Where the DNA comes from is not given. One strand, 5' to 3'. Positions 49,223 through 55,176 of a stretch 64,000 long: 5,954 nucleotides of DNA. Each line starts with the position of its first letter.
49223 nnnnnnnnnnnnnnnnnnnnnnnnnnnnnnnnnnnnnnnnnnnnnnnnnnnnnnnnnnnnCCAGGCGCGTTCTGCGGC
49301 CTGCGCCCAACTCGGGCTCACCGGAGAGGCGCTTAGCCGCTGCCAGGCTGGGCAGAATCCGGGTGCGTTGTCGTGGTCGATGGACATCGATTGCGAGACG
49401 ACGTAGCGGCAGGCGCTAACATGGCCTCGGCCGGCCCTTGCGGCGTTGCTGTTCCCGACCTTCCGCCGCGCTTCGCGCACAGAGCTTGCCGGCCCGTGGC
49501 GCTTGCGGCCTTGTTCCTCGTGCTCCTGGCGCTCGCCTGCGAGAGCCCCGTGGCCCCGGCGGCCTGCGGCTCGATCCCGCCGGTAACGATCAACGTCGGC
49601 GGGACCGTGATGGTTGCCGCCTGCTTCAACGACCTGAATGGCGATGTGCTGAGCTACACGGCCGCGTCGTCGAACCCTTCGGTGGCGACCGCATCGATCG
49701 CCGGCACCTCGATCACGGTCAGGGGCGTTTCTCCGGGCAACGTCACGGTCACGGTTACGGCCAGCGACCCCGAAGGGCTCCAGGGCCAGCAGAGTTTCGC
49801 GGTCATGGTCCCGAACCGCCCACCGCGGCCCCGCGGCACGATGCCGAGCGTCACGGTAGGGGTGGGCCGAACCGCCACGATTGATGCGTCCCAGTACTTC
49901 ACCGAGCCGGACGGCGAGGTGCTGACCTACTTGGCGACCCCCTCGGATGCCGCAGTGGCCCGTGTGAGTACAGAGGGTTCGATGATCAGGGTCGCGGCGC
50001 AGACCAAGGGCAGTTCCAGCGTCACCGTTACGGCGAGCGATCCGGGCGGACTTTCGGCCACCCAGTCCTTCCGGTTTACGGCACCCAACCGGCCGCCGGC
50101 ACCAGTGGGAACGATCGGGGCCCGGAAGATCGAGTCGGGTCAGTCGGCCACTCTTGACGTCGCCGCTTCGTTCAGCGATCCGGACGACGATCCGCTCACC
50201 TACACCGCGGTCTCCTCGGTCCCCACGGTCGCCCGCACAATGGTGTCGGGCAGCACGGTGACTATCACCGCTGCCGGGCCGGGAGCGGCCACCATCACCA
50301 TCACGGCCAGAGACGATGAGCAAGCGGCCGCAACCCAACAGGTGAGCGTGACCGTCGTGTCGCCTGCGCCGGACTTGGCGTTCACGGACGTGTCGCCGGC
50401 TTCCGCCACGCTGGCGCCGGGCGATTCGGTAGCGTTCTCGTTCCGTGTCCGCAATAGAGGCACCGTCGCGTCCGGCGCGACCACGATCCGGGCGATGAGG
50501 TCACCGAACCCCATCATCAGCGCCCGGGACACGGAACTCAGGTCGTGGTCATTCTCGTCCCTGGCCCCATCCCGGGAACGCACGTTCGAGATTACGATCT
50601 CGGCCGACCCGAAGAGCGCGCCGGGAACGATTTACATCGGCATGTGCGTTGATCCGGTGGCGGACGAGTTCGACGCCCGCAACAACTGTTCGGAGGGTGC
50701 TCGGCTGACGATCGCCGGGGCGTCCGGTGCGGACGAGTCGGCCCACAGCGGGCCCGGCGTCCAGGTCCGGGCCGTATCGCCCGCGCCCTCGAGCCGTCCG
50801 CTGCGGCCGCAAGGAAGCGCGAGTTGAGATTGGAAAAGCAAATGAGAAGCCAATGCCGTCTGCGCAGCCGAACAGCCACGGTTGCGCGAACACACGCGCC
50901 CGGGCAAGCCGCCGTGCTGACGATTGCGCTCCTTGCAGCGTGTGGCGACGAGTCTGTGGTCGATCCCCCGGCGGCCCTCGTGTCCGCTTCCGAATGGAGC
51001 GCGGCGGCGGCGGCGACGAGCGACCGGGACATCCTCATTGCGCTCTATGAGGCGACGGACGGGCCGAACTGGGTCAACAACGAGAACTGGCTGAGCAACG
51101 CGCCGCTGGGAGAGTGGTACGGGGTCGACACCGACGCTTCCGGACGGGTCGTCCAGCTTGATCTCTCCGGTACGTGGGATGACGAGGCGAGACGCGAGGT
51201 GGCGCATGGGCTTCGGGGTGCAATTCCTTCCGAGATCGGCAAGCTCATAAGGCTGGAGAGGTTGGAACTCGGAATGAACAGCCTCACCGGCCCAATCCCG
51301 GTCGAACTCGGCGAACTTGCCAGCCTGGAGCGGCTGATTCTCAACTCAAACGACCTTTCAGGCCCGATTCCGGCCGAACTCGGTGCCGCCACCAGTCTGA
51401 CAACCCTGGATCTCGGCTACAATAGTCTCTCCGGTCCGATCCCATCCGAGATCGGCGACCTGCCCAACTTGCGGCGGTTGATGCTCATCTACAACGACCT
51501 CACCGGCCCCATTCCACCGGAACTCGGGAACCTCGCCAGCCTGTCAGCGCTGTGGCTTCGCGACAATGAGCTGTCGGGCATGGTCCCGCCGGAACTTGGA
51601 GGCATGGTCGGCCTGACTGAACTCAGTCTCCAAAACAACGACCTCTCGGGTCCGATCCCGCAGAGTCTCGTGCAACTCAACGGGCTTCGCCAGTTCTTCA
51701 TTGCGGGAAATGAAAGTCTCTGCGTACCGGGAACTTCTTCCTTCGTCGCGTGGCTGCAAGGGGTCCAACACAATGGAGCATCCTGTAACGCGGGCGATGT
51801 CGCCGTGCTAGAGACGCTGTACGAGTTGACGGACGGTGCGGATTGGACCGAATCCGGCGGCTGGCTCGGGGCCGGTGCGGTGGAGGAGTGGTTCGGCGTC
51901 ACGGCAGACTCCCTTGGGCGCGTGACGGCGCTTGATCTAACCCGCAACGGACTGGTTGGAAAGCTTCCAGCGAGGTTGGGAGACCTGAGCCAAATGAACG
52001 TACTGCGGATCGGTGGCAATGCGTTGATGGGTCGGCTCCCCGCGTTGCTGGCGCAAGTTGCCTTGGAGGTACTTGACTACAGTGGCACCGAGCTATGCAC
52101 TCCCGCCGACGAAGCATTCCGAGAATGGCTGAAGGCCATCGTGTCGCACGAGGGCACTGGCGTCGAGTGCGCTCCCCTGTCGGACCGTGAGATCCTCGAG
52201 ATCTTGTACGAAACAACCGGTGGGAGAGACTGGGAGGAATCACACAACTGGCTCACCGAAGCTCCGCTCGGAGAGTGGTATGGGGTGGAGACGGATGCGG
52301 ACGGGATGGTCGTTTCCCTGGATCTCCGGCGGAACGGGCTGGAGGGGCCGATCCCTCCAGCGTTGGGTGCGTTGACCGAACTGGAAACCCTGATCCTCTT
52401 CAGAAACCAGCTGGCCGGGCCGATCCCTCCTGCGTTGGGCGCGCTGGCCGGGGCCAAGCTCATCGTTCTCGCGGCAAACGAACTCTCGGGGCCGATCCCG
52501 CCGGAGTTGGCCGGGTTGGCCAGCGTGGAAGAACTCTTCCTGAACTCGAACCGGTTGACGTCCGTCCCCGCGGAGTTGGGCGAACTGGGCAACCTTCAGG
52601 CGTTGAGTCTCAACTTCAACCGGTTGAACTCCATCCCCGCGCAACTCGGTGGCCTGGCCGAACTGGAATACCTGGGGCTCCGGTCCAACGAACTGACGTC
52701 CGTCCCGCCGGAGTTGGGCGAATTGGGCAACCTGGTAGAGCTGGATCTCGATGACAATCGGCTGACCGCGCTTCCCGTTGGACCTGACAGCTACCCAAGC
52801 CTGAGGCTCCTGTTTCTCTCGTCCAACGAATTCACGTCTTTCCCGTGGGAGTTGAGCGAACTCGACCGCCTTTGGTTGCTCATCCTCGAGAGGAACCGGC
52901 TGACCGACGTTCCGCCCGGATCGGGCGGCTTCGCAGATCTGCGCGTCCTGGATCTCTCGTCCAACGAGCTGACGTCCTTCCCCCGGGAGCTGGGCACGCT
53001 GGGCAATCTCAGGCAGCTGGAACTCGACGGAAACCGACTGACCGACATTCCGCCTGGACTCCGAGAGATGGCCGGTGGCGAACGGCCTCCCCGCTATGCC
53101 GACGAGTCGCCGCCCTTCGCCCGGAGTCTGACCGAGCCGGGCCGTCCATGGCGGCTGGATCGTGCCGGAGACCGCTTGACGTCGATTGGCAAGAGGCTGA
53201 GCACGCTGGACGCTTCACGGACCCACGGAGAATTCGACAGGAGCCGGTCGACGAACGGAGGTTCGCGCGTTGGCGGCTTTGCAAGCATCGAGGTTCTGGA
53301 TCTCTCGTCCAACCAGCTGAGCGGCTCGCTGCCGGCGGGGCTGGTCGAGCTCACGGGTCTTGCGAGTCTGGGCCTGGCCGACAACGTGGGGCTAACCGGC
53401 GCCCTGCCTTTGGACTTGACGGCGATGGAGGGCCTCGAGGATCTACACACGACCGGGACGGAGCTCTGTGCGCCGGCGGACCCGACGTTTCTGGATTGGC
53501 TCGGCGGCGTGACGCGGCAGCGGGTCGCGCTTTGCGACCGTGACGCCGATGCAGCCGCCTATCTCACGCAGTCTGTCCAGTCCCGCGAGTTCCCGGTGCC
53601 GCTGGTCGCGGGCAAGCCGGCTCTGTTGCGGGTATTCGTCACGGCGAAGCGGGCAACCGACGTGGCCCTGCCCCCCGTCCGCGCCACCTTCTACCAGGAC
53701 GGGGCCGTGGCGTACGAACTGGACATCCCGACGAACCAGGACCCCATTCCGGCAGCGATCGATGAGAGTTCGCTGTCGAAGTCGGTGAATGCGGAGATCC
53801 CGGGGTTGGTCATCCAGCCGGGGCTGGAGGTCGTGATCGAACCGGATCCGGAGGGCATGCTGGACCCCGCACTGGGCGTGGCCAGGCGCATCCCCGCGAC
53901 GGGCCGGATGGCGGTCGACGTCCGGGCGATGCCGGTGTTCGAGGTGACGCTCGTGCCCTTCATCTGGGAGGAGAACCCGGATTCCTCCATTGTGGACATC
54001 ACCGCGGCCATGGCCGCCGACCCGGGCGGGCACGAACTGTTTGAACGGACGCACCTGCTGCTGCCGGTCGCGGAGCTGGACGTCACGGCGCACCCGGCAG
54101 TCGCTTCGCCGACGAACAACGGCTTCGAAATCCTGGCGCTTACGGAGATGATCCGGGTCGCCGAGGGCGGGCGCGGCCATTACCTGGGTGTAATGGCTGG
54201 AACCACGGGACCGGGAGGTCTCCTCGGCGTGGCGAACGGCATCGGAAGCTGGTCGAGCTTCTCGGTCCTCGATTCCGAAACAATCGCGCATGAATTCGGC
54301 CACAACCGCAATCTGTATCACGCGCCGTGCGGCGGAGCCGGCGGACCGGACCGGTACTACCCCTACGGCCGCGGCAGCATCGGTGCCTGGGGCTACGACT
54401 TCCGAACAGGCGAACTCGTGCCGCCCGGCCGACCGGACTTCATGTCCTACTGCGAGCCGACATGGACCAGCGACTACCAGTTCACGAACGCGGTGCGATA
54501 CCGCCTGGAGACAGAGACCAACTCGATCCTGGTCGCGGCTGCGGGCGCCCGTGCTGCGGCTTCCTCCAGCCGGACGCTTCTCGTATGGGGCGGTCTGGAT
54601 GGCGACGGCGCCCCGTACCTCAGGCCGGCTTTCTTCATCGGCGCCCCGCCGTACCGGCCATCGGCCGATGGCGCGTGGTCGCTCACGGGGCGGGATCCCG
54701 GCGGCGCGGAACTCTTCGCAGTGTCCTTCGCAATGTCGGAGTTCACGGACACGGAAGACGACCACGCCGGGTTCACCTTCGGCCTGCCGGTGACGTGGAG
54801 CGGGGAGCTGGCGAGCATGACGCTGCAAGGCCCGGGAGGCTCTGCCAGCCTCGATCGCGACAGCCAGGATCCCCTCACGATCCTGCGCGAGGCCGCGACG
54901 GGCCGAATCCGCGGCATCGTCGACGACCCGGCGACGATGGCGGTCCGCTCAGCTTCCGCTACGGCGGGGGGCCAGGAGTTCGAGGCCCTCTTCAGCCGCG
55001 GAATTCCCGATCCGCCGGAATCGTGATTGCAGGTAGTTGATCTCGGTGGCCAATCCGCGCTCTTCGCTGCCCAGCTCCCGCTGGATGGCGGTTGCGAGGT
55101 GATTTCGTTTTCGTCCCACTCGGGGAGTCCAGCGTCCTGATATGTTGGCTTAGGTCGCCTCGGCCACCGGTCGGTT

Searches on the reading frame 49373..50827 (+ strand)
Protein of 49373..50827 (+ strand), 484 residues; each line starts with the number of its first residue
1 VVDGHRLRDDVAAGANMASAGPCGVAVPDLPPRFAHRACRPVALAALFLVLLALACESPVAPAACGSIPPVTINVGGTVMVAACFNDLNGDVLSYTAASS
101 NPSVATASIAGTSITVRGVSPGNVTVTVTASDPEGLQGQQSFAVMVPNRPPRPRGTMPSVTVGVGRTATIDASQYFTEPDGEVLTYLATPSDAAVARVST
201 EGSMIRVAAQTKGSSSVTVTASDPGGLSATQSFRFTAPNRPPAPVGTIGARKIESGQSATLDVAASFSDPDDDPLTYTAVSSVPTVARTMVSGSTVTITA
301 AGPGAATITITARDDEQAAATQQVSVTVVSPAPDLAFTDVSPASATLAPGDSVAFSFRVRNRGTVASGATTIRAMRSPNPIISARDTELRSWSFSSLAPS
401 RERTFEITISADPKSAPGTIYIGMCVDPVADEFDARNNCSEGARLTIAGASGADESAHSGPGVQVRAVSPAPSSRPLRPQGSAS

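Call 4: search_protein_families(library=pfam, proteins=[window:49373-50827:+])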
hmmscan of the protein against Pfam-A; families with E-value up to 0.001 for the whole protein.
window:49373-50827:+ (484 aa): 8 families
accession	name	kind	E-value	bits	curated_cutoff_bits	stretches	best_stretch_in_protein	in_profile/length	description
PF17963.7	Big_9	-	6.3e-18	65.9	23.6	2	240-327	2-89/89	Bacterial Ig domain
PF02368.24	Big_2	-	2.7e-11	43.7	22.8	1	71-132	12-70/79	Bacterial Ig-like domain (group 2)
PF07705.17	CARDB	-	1.6e-07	31.9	22.7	1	333-440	2-99/101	CARDB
PF05345.18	He_PIG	-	9.7e-07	29.6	24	1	79-146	21-95/96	Putative Ig domain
PF00801.26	PKD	-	1.7e-06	28.4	23.5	0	73-142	11-77/80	PKD domain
PF18911.6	PKD_4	-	0.00022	21.7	27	0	242-328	4-85/85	PKD domain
PF17803.7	Cadherin_4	-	0.00042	21.2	25.1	1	230-302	2-67/71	Bacterial cadherin-like domain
PF17892.7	Cadherin_5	-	0.00071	19.8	26.5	0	243-328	6-97/98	Cadherin-like domain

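Call 71: find_homologous_proteins(query=window:49373-50827:+, max_evalue=1e-60)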
Query window:49373-50827:+ (484 aa): 459 proteins with E <= 1e-60 among 8000 candidates; the best 120 are listed.
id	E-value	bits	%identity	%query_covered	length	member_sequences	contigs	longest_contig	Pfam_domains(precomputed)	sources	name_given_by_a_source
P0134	2.1e-287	971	100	97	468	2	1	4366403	PF00801.27,PF17963.8,PF07705.18,PF02368.25,PF05345.19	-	-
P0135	8.2e-266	900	53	58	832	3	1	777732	PF21764.4,PF27332.1,PF21027.4,PF22352.3,PF00801.27,PF17963.8,PF07949.18,PF17803.8,PF02368.25,PF05345.19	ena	-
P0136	4.6e-258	875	53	60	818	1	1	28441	PF27332.1,PF06280.19,PF00801.27,PF17892.8,PF02494.23,PF13629.13,PF17766.8,PF17803.8,PF02368.25,PF26918.1,PF24307.2,PF21764.4,PF22969.4,PF21027.4,PF26182.1,PF22352.3,PF17963.8,PF09394.17,PF27334.1,PF05345.19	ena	-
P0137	3.6e-253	859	54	85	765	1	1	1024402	PF22831.3,PF00801.27,PF17963.8,PF17803.8,PF07705.18,PF02368.25,PF05345.19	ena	-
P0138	3.7e-249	845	67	56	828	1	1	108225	PF27332.1,PF00801.27,PF17892.8,PF02494.23,PF17803.8,PF02368.25,PF13855.13,PF18911.7,PF21027.4,PF22352.3,PF17963.8,PF00560.40,PF12799.14,PF05345.19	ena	-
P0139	2.8e-245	833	45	67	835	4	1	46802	PF27332.1,PF21027.4,PF22352.3,PF00801.27,PF17963.8,PF17892.8,PF17803.8,PF02368.25,PF05345.19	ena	-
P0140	4.3e-228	776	55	63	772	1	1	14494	PF00801.27,PF17963.8,PF07949.18,PF26838.1,PF02368.25,PF27334.1,PF05345.19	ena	-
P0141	8.2e-224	762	59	63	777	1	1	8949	PF21027.4,PF00801.27,PF17963.8,PF17892.8,PF13629.13,PF17803.8,PF07705.18,PF02368.25,PF27334.1,PF05345.19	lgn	-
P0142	8.8e-224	762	45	86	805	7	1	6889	PF00801.27,PF17892.8,PF13629.13,PF17803.8,PF02368.25,PF11566.14,PF26918.1,PF21764.4,PF21027.4,PF26182.1,PF17963.8,PF27334.1,PF05345.19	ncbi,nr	ncbi:MAG: hypothetical protein F4Y21_03165, partial [Gemmatimonadetes bacterium]|nr:hypothetical pro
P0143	5.3e-210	716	69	61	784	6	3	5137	PF00801.27,PF17963.8,PF17892.8,PF13629.13,PF17803.8,PF07705.18,PF02368.25,PF05345.19,PF18911.7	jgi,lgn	-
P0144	8.8e-209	712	71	59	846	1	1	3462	PF11614.15,PF21027.4,PF00801.27,PF17963.8,PF07705.18,PF02368.25,PF05345.19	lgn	-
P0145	1.2e-204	699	68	64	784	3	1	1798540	PF21027.4,PF00801.27,PF17963.8,PF17892.8,PF13629.13,PF07705.18,PF02368.25,PF05345.19,PF18911.7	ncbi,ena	-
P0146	3.9e-204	697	68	64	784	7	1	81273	PF00801.27,PF17963.8,PF17892.8,PF07949.18,PF13629.13,PF17803.8,PF07705.18,PF02368.25,PF05345.19,PF26918.1,PF18911.7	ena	-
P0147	7.2e-201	686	56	80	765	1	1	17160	PF21764.4,PF26182.1,PF22352.3,PF00801.27,PF17963.8,PF07705.18,PF02368.25,PF05345.19,PF20578.5,PF26918.1,PF11160.14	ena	-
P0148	2.7e-198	678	67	68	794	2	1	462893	PF21027.4,PF22352.3,PF00801.27,PF17963.8,PF17892.8,PF17803.8,PF07705.18,PF02368.25,PF05345.19,PF18911.7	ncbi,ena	-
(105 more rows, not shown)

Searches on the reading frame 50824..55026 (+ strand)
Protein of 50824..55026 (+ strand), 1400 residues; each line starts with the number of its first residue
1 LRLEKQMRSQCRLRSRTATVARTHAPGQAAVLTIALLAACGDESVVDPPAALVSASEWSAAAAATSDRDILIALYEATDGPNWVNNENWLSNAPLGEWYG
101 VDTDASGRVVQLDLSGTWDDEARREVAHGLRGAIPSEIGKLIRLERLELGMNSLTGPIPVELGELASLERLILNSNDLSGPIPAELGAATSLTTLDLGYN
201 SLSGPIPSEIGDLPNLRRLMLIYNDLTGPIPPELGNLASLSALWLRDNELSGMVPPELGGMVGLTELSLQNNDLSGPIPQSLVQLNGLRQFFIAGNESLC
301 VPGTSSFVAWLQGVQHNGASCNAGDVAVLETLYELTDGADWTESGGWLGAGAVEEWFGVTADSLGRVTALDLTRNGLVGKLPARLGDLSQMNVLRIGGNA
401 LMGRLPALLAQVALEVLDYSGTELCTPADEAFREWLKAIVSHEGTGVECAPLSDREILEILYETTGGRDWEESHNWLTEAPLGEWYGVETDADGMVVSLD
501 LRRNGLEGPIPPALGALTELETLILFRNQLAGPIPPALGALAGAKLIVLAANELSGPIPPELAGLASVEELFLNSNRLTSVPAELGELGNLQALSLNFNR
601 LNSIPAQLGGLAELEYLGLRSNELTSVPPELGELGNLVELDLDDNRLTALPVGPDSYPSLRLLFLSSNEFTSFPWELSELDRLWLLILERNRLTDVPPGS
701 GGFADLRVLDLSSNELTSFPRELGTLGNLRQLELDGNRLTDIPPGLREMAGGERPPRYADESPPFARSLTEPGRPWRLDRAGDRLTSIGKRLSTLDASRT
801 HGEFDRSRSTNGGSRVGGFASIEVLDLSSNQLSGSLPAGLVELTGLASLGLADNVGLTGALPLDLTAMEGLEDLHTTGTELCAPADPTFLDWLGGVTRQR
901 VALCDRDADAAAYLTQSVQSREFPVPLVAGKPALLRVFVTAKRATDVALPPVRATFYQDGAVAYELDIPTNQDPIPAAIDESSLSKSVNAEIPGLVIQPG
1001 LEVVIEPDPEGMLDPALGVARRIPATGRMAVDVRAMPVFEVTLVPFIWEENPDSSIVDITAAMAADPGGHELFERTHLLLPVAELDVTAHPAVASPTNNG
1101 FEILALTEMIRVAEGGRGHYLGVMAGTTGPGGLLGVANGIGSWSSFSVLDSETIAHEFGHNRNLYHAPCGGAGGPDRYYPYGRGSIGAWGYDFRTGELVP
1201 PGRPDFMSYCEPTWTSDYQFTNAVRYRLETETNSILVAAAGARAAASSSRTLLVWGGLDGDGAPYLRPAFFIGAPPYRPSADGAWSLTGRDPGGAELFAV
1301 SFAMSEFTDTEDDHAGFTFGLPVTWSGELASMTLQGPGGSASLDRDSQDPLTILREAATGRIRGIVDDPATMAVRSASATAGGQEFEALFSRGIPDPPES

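Call 4: search_protein_families(library=pfam, proteins=[window:50824-55026:+])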
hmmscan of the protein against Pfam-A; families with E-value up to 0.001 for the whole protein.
window:50824-55026:+ (1400 aa): 5 families
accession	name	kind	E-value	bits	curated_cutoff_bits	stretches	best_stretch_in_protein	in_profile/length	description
PF13855.12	LRR_8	-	3.2e-47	158.6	27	4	685-739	5-61/61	Leucine rich repeat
PF00560.39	LRR_1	-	1.1e-40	129.3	20.6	0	191-213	1-23/23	Leucine Rich Repeat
PF12799.13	LRR_4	-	3.2e-37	126.1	27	3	706-743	3-40/44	Leucine Rich repeats (2 copies)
PF23598.1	LRR_14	-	1.9e-31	109.6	40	5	182-298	62-179/353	Leucine-rich repeat region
PF10462.15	Peptidase_M66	-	9.1e-05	22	20.6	1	1130-1207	175-250/306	Peptidase M66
